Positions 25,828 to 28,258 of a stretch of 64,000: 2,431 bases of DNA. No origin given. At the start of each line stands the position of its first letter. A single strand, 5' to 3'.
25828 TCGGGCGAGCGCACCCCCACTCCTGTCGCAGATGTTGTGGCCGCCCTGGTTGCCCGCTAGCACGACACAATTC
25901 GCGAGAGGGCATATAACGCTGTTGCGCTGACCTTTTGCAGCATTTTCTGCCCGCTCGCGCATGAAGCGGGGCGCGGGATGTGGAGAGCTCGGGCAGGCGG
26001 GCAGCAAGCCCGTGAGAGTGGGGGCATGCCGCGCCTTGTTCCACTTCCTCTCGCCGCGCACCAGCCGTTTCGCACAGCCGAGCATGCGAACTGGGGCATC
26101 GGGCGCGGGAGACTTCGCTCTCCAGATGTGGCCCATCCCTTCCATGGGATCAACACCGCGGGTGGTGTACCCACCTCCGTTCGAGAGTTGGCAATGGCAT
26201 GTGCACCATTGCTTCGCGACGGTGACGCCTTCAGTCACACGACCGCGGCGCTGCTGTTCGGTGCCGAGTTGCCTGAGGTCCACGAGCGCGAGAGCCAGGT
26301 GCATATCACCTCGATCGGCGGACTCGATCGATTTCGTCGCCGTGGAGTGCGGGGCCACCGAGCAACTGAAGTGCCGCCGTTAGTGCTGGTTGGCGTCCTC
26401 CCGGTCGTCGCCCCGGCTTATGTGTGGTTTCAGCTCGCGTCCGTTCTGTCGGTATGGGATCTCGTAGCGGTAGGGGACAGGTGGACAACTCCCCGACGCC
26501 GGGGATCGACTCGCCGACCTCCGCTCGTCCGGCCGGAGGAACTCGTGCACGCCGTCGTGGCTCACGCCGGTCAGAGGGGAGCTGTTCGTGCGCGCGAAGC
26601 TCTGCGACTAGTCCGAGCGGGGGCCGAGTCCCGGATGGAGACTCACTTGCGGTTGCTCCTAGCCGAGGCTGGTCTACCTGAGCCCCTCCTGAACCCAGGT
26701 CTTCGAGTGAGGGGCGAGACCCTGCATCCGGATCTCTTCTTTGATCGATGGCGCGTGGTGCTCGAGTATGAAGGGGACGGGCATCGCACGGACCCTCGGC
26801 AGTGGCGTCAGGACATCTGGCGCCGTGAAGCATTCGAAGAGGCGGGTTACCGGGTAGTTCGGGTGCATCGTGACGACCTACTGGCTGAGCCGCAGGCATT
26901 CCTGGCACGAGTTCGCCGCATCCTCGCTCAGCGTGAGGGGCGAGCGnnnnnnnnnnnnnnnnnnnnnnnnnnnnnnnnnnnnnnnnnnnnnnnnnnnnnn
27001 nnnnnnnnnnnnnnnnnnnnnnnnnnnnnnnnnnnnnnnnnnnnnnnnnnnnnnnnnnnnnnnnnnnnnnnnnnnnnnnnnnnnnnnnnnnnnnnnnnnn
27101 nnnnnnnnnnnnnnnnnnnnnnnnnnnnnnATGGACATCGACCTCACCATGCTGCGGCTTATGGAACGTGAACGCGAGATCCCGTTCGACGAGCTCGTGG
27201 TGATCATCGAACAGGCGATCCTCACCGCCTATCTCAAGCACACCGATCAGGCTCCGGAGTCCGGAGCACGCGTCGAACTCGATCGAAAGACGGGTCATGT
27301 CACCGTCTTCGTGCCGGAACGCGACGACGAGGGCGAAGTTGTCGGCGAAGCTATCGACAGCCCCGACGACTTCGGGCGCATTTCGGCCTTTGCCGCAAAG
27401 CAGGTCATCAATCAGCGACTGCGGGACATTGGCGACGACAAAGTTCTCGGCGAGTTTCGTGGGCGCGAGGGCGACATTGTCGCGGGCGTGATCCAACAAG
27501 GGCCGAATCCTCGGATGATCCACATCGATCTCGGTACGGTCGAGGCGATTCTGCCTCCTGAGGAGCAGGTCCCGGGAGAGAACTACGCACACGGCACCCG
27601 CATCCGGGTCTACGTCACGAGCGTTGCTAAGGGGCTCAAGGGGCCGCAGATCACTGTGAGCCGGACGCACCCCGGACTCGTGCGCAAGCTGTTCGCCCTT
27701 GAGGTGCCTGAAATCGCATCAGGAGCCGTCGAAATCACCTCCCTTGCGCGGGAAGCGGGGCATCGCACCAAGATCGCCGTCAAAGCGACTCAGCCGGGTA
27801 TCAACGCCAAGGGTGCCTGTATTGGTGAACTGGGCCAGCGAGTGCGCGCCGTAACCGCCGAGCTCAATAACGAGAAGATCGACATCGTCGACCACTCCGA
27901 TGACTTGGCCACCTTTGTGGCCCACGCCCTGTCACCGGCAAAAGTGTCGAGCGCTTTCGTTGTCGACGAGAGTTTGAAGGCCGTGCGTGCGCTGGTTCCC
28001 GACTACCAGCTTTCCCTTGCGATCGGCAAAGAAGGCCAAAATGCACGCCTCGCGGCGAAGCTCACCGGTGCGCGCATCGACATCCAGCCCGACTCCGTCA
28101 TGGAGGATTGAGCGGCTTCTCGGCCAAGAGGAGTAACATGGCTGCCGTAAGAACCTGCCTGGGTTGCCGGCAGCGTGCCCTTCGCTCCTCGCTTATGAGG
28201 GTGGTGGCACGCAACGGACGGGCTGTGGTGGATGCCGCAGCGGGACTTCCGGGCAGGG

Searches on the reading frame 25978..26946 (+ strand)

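Call 67: search_protein_families(library=pfam, proteins=[window:25978-26946:+], max_evalue=0.01)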
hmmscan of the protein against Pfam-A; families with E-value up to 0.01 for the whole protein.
window:25978-26946:+ (323 aa): 2 families
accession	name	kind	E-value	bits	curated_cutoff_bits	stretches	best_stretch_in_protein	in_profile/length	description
PF18741.7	MTES_1575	-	2.2e-05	24.9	38.2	1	258-314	38-94/96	REase_MTES_1575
PF04480.18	DUF559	-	0.0005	20.3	20.6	1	256-315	51-107/109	Protein of unknown function (DUF559)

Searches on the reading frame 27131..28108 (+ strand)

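Call 67: search_protein_families(library=pfam, proteins=[window:27131-28108:+], max_evalue=0.01)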
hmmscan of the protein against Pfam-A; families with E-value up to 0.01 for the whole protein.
window:27131-28108:+ (326 aa): 6 families
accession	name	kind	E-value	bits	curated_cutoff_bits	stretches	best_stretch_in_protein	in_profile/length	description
PF13184.12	KH_5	-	3.2e-25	88.5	27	1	209-274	1-66/69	NusA-like KH domain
PF08529.16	NusA_N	-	2.1e-15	57.4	23.8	2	6-61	4-57/119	NusA N-terminal domain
PF07650.23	KH_2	-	1.5e-05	25.1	22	0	197-248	14-57/78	KH domain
PF00013.35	KH_1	-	0.0014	18.8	21.5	0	287-321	4-39/66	KH domain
PF00575.29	S1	-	0.0033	18.2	22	0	113-175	4-72/74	S1 RNA binding domain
PF23095.1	KH_NusA_C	-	0.0082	16.6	34.2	0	293-318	9-34/59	Transcription termination/antitermination protein NusA, KH domain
